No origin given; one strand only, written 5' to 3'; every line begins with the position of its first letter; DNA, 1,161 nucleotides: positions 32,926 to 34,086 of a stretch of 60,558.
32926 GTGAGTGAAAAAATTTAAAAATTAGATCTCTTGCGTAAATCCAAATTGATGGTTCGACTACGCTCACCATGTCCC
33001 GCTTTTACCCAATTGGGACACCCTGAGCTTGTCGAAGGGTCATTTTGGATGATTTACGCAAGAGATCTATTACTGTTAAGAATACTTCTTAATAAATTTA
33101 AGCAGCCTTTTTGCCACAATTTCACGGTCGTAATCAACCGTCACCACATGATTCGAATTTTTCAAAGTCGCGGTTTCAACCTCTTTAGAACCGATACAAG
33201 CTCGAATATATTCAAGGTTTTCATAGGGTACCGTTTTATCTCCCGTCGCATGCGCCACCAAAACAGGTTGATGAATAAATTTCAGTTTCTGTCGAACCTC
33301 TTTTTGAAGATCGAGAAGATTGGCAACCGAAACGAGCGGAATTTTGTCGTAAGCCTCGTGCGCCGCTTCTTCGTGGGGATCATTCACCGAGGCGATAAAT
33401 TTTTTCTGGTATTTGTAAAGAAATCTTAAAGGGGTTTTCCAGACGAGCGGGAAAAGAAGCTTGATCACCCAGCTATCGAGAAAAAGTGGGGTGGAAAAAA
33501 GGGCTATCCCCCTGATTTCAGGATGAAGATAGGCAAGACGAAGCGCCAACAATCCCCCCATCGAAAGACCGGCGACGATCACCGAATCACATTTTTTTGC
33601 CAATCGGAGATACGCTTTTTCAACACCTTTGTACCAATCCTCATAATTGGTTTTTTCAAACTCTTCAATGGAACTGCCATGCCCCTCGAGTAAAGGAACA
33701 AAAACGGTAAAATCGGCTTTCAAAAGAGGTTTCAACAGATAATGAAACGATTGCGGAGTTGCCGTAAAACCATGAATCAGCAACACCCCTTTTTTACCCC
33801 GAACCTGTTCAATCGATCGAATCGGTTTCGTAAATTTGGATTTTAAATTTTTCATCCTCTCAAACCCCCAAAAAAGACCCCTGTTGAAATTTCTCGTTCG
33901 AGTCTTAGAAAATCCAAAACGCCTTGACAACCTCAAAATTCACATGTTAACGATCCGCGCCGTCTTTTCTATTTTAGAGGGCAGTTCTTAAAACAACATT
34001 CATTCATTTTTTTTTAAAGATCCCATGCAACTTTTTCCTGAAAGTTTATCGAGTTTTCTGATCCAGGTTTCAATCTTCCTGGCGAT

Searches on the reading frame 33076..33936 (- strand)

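Call 53: search_protein_families(library=pfam, proteins=[window:33076-33936:-], max_evalue=0.01)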
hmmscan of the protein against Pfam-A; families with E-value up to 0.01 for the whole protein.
window:33076-33936:- (286 aa): 5 families
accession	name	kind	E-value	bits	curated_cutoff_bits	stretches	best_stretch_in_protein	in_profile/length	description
PF12146.15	Hydrolase_4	-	3.6e-19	69.4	27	1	48-268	4-237/239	Serine aminopeptidase, S33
PF00561.26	Abhydrolase_1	-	1.2e-18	68.1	25.8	1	51-176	3-132/245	alpha/beta hydrolase fold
PF12697.13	Abhydrolase_6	-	8.8e-16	59.6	26.3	1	51-274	1-215/217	Alpha/beta hydrolase family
PF00326.27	Peptidase_S9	-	5.6e-07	29.7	22.6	1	215-285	142-209/213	Prolyl oligopeptidase family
PF00756.26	Esterase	-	0.009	16.2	22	0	119-163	117-154/251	Putative esterase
